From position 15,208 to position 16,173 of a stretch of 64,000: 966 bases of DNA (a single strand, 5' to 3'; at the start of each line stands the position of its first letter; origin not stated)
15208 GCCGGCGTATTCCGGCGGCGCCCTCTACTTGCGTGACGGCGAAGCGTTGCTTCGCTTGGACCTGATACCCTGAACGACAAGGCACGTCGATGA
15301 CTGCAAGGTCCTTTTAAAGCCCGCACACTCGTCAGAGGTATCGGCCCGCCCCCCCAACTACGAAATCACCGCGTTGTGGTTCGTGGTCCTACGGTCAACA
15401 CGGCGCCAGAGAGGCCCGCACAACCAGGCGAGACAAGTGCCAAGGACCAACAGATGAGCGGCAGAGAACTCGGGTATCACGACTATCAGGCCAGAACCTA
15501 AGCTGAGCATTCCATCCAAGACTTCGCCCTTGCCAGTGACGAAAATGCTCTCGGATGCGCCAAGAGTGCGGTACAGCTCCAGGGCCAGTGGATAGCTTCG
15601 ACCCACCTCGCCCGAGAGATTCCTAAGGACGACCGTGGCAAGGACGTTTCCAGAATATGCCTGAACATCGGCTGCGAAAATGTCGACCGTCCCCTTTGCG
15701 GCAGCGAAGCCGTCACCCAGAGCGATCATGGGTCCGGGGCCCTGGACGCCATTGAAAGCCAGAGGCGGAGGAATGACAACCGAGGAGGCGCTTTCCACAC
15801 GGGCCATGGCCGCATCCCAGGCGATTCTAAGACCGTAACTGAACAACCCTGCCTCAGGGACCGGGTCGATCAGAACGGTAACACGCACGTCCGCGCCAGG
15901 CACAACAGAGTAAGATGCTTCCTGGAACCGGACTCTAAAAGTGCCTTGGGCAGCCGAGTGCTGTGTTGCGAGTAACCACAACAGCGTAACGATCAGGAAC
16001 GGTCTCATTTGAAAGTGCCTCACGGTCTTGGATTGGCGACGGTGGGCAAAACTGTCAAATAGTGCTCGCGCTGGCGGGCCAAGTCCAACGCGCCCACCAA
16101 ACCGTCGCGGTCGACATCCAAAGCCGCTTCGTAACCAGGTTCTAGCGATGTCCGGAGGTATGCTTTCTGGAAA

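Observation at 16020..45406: A ~29.4-kb single gene (~9,795 codons after frame repair) with an unusually heterogeneous adhesin-like architecture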

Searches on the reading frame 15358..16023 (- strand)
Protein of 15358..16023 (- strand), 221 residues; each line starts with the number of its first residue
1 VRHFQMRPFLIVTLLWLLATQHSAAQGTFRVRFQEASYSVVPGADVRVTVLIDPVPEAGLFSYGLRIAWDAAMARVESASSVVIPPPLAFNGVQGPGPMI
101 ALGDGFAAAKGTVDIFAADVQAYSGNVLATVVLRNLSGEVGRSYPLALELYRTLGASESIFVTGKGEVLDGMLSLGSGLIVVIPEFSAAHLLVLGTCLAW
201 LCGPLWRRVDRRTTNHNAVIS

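Call 17: search_protein_families(library=pfam, max_evalue=0.001, proteins=[window:15358-16023:-])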
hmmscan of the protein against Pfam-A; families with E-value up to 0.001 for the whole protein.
window:15358-16023:- (221 aa): 0 families

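Call 20: find_encoding_contigs(protein=window:15358-16023:-, flank=10000, max_places=6)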
Protein window:15358-16023:- (221 aa): no gene with exactly this product is on record in the collection.

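Call 22: find_encoding_contigs(protein=window:15358-16008:-, flank=10000, max_places=6)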
Protein window:15358-16008:- (216 aa): 2 contigs read that carry it; 2 places shown.
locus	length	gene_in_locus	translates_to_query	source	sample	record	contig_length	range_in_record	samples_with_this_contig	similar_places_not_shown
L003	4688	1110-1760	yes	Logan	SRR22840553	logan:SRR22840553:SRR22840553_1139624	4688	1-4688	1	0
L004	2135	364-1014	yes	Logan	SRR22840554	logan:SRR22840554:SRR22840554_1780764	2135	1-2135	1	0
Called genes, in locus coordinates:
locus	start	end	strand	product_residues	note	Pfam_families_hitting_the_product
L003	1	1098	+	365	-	?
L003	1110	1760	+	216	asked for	-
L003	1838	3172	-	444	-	PF01011:PQQ (faint), PF13360:PQQ_2, PF13570:Beta-prop_ACSF4 (weak)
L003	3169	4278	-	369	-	PF00150:Cellulase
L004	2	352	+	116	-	?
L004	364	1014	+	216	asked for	-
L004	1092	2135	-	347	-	?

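Call 23: search_protein_families(library=pfam, max_evalue=10, proteins=[window:15361-16008:-])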
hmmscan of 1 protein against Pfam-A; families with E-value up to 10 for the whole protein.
window:15361-16008:- (216 aa): 1 family
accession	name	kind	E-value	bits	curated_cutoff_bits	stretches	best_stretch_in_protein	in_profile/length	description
PF00963.24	Cohesin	-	0.14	12.8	24.1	1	36-76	11-51/139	Cohesin domain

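Call 25: find_homologous_proteins(query=window:15361-16008:-, max_evalue=0.001)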
Query window:15361-16008:- (216 aa): 9 proteins with E <= 0.001 among 1749 candidates.
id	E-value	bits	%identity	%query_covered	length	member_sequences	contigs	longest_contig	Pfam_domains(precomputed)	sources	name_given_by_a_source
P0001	1.4e-135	468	100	100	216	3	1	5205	-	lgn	-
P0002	1.1e-54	203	53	90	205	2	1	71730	-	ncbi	ncbi:MAG: hypothetical protein U1G07_16040 [Verrucomicrobiota bacterium]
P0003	2.5e-54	202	54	92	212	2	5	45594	-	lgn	-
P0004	7.6e-47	178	48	91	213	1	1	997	-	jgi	jgi:hypothetical protein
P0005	4.5e-45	172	49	83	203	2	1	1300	-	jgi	jgi:hypothetical protein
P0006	8.1e-45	171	51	78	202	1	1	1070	-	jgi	jgi:hypothetical protein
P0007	1.1e-34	138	45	87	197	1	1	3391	-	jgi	-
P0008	2.4e-30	124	40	89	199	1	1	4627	-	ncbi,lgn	-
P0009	4.7e-26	110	40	87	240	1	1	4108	-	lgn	-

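Call 26: find_encoding_contigs(protein=P0002, flank=10000, max_places=3)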
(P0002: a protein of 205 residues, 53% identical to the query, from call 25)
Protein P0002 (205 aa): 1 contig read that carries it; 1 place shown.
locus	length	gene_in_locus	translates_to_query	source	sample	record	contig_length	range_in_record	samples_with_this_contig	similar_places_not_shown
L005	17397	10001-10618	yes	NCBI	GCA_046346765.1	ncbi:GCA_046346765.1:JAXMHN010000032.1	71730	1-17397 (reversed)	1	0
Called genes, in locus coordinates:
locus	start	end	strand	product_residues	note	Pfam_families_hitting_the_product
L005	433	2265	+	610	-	PF00015:MCPsignal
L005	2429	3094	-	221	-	-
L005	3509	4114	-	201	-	PF00593:TonB_dep_Rec_b-barrel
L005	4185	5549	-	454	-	PF07715:Plug, PF00593:TonB_dep_Rec_b-barrel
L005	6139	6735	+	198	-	-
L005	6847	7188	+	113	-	-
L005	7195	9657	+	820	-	-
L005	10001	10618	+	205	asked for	-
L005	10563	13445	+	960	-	PF28492:Beta_helix_4 (weak), PF12708:Pect-lyase_RHGA_epim (faint), PF13229:Beta_helix (faint)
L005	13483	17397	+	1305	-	PF04234:CopC (faint), PF07691:PA14 (weak), PF13205:Big_5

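Call 27: find_encoding_contigs(protein=P0003, flank=10000, max_places=3)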
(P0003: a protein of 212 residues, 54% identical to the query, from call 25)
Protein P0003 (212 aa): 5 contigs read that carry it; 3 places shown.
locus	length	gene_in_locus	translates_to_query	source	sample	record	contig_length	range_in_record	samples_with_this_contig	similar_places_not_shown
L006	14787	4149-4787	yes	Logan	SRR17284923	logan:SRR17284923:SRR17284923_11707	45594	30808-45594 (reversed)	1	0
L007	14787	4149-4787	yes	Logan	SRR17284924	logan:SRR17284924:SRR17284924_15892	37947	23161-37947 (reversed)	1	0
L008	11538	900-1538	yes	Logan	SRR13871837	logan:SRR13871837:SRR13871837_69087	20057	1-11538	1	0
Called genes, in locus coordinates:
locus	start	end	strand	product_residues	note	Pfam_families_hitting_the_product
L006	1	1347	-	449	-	?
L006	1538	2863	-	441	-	PF01408:GFO_IDH_MocA, PF19051:GFO_IDH_MocA_C2, PF02894:GFO_IDH_MocA_C (faint), PF22725:GFO_IDH_MocA_C3 (weak)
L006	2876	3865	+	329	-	PF01408:GFO_IDH_MocA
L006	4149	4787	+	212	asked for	-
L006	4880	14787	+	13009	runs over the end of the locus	-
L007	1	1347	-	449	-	?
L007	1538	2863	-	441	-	PF01408:GFO_IDH_MocA, PF19051:GFO_IDH_MocA_C2, PF02894:GFO_IDH_MocA_C (faint), PF22725:GFO_IDH_MocA_C3 (weak)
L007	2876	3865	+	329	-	PF01408:GFO_IDH_MocA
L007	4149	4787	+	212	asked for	-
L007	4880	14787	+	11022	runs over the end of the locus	?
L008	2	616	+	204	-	?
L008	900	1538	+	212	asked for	-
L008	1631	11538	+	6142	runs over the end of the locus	?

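Call 31: search_solved_structures(query=A1, max_evalue=10, show_alignments=2)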
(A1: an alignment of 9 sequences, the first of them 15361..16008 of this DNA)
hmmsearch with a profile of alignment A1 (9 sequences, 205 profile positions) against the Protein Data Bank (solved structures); distinct sequences matched with E-value up to 10: 4.
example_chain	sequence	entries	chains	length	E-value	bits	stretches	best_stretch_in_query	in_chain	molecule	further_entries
6wvs_A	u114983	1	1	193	0.22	14.1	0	134-176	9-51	DeNovoTIM15 hyperstable de novo TIM barrel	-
5cwv_A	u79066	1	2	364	0.24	13.9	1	111-157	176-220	Nucleoporin NUP192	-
4dh2_A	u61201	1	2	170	0.28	13.7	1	34-88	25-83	Cellulosome anchoring protein cohesin region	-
4uyp_A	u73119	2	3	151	0.31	13.6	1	36-76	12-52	Cellulosomal scaffoldin anchoring protein C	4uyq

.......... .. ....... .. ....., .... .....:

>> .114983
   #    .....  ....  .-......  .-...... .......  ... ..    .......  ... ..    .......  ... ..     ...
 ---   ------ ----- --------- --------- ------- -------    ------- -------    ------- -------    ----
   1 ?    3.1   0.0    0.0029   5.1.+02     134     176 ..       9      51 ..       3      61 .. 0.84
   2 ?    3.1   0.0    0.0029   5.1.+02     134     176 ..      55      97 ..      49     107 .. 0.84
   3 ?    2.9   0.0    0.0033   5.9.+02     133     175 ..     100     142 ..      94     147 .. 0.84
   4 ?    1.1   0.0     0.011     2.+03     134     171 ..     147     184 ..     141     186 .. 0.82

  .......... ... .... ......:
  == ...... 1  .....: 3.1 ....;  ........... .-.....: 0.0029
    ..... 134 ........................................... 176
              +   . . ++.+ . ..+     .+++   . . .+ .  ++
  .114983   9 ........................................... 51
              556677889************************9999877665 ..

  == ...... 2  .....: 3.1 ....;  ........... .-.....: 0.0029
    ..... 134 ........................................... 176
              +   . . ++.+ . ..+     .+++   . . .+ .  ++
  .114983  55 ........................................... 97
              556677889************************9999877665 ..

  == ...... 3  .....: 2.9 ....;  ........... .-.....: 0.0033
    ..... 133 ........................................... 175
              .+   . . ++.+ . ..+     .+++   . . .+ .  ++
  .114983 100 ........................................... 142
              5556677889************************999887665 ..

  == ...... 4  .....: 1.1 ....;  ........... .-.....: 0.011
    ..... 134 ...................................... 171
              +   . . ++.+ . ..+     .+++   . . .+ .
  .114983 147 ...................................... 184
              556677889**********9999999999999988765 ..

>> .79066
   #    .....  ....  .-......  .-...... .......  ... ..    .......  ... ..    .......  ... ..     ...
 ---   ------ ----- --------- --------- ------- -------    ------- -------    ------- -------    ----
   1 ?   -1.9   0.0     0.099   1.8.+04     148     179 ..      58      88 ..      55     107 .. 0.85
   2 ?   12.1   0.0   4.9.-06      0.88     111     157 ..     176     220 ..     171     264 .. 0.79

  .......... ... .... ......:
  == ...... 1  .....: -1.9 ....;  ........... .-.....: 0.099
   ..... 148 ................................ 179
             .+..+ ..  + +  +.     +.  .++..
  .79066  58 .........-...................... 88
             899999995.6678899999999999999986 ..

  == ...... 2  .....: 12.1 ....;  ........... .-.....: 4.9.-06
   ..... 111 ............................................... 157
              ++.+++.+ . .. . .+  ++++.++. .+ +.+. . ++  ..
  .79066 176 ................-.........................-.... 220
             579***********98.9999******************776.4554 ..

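Call 35: predict_structure(alignment_id=A1)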
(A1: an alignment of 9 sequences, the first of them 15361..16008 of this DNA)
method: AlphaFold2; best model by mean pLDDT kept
length: 216 residues; sequences in the alignment: 9
mean_pLDDT: 68.7   pTM: 0.61
mean pLDDT of the five models: 68.7, 67.4, 65.4, 61.3, 54.7
residues with pLDDT >= 90: 18; 70-90: 98; 50-70: 65; < 50: 35
segments of 3 or more residues with pLDDT < 50: 14-22, 150-168, 211-216
pLDDT, mean of each block of 10 residues (from residue 1): 66 44 66 85 83 71 89 88 65 80 76 62 89 81 65 40 46 65 72 73 52 45
secondary structure, 60 per line:
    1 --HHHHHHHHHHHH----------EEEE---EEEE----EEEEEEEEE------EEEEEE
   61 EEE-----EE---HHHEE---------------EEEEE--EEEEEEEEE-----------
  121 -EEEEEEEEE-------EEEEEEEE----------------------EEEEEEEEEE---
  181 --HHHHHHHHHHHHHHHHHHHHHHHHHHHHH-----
elements in order: H3-14 E25-28 E32-35 E40-48 E55-63 E94-98 E101-109 E122-130 E138-145 E168-177 H183-211

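Call 37: fold_search(model_id=the predicted structure, library=pdb)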
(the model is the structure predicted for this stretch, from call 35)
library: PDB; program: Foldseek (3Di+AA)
matches with E <= 10: 2000; with E <= 0.001: 52
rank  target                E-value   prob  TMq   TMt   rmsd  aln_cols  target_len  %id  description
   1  5lxv_C                1.4e-08  1.00  0.48  0.58   6.7       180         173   13  Crystal structure of Ruminococcus flavefaciens scaffoldin C cohesin in complex with a dockerin from an uncharacterized (released 2016-10-19)
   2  5lxv_A                1.5e-08  1.00  0.46  0.56   6.6       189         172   13  Crystal structure of Ruminococcus flavefaciens scaffoldin C cohesin in complex with a dockerin from an uncharacterized (released 2016-10-19)
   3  4uyp_A                6.1e-08  1.00  0.42  0.60   5.8       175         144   17  High resolution structure of the third cohesin ScaC in complex with the ScaB dockerin with a mutation in the N-termina (released 2015-04-15)
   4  4uyp_C                6.4e-08  1.00  0.48  0.68   4.4       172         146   17  High resolution structure of the third cohesin ScaC in complex with the ScaB dockerin with a mutation in the N-termina (released 2015-04-15)
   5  5nrm_A                1.2e-07  1.00  0.47  0.67   5.3       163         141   13  Crystal structure of the sixth cohesin from Acetivibrio cellulolyticus' scaffoldin B in complex with Cel5 dockerin S51 (released 2018-01-31)
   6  6kgf_C                1.3e-07  1.00  0.46  0.64   6.0       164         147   16  Crystal structure of CaDoc0917(R16D)-CaCohA2 complex at pH 8.2 (released 2020-07-08)
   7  4uyq_A                1.5e-07  1.00  0.44  0.63   5.4       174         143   18  High resolution structure of the third cohesin ScaC in complex with the ScaB dockerin with a mutation in the C-termina (released 2015-04-15)
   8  4ums                  2.0e-07  1.00  0.47  0.63   6.2       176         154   16  The crystal structure of the seventh ScaB type I cohesin from Pseudobacteroides cellulosolvens (released 2015-05-06)
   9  6kge_A                2.2e-07  1.00  0.46  0.67   5.9       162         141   17  Crystal structure of CaDoc0917(R16D)-CaCohA2 complex at pH 5.5 (released 2020-07-08)
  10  6kgf_A                3.2e-07  1.00  0.46  0.66   5.9       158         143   16  Crystal structure of CaDoc0917(R16D)-CaCohA2 complex at pH 8.2 (released 2020-07-08)
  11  5nrk_A                3.8e-07  1.00  0.48  0.69   4.9       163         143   13  Crystal structure of the sixth cohesin from Acetivibrio cellulolyticus' scaffoldin B in complex with Cel5 dockerin S15 (released 2018-01-31)
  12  4fl4_L                8.8e-07  1.00  0.48  0.35   5.8       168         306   13  Scaffoldin conformation and dynamics revealed by a ternary complex from the Clostridium thermocellum cellulosome (released 2012-06-27)
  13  6kgd_A                9.3e-07  1.00  0.46  0.65   5.1       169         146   15  Crystal structure of CaDoc0917(R49D)-CaCohA2 complex at pH 8.0 (released 2020-07-08)
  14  6kgc_A                9.9e-07  1.00  0.49  0.71   5.0       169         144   15  Crystal structure of CaDoc0917(R49D)-CaCohA2 complex at pH 5.4 (released 2020-07-08)
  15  6kg8_MODEL_1_A        9.9e-07  1.00  0.46  0.62   5.6       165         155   19  Solution structure of CaCohA2 from Clostridium acetobutylicum (released 2020-07-08)
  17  3ul4_A                1.4e-06  1.00  0.49  0.71   5.0       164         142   13  Crystal structure of Coh-OlpA(Cthe_3080)-Doc918(Cthe_0918) complex: A novel type I Cohesin-Dockerin complex from Clost (released 2012-11-28)
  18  4dh2_C                2.2e-06  1.00  0.46  0.61   5.7       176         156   14  Crystal structure of Coh-OlpC(Cthe_0452)-Doc435(Cthe_0435) complex: A novel type I Cohesin-Dockerin complex from Clost (released 2012-11-28)
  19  4dh2_A                3.2e-06  1.00  0.46  0.60   5.5       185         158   12  Crystal structure of Coh-OlpC(Cthe_0452)-Doc435(Cthe_0435) complex: A novel type I Cohesin-Dockerin complex from Clost (released 2012-11-28)
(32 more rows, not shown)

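Call 41: find_related_loci(query=A1, collection=genome_contigs, flank=10000)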
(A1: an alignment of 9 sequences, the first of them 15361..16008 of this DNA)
Query A1 (216 aa) in genome_contigs; peptide patterns used: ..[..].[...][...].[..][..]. (x = any residue, [..] = any of these).
23 stretches matched a pattern; 5 encode a relative of the query (tblastn E <= 1e-3); 5 distinct loci.
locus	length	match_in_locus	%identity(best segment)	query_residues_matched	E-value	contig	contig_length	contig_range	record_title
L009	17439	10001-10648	51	1-212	2e-62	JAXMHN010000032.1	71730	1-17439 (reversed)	MAG: Verrucomicrobiota bacterium isolate STL-VER5 C3.50.fa-32, whole genome shotgun sequence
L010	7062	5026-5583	42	21-212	5e-41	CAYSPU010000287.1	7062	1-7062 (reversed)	MAG TPA_asm: uncultured Verrucomicrobiota bacterium isolate SRP263991_co5_69 genome assembly, contig: NODE_21062_length_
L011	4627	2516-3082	40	5-196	6e-35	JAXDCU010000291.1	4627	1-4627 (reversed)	MAG: Verrucomicrobiia bacterium isolate POMEDNA-B52 Raw2_k127_1334145, whole genome shotgun sequence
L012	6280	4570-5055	40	26-190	2e-30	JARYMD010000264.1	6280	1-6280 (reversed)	MAG: Verrucomicrobiota bacterium isolate A05DMB-I-23 NODE_264_length_6280_cov_2.869902, whole genome shotgun sequence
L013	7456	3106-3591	37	9-177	3e-27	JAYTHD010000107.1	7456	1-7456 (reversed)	MAG: Verrucomicrobiota bacterium isolate GFS_2489 GFS_2489_106, whole genome shotgun sequence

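Call 49: search_protein_families(library=ncbifam, alignment_id=A1, max_evalue=1)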
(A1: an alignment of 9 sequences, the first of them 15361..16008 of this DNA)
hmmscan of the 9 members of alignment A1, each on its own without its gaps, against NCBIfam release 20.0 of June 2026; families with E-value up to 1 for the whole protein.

A. member 1, window:15361-16008:- (216 aa): 0 families

B. families by the number of members that match (of 9 scanned): 15 families
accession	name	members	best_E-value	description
NF038129.1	PEP_NF038129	5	2.6e-05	NF038129 family PEP-CTERM protein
TIGR02595.1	PEP_CTERM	3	0.00093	PEP-CTERM sorting domain-containing protein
NF038126.1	PEP_CTERM_FxDxF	3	0.054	FxDxF family PEP-CTERM protein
NF041528.1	strep_LAETG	2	0.063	LAETG motif-containing sortase-dependent surface protein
NF006785.0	PRK09293.3-2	1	0.0029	class 1 fructose-bisphosphatase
TIGR03901.2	MYXO-CTERM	1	0.012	MYXO-CTERM sorting domain-containing protein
NF038120.1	PEP_CTERM_QFxxD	1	0.018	NF038120 family PEP-CTERM protein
NF006160.0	PRK08304.1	1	0.019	stage V sporulation protein AD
TIGR02845.1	spore_V_AD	1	0.027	stage V sporulation protein AD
NF047899.1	DACBindInsig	1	0.044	diacylglycerol-binding protein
NF009069.0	PRK12404.1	1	0.059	stage V sporulation protein AD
NF006786.0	PRK09293.3-3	1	0.076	class 1 fructose-bisphosphatase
NF033947.0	PEP-cistern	1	0.17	cistern family PEP-CTERM protein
NF041538.1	PEP_EDSA_1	1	0.27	EDSAP-1 family PEP-CTERM protein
NF038125.1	PEP_CTERM_THxN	1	0.27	THxN family PEP-CTERM protein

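Call 60: find_related_loci(query=A1, collection=metagenome_contigs, flank=10000)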
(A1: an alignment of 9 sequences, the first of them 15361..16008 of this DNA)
Query A1 (216 aa) in metagenome_contigs; peptide patterns used: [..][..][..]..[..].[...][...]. (x = any residue, [..] = any of these).
72 stretches matched a pattern; 5 encode a relative of the query (tblastn E <= 1e-3); 5 distinct loci.
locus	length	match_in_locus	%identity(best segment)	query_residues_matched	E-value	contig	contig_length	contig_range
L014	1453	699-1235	38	26-203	4e-32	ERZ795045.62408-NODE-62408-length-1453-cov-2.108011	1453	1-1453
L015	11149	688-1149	39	42-198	2e-29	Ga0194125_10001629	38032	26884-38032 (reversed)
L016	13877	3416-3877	39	42-198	2e-29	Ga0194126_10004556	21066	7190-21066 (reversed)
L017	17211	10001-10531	33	5-178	2e-18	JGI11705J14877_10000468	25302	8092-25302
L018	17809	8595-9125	33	5-178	2e-18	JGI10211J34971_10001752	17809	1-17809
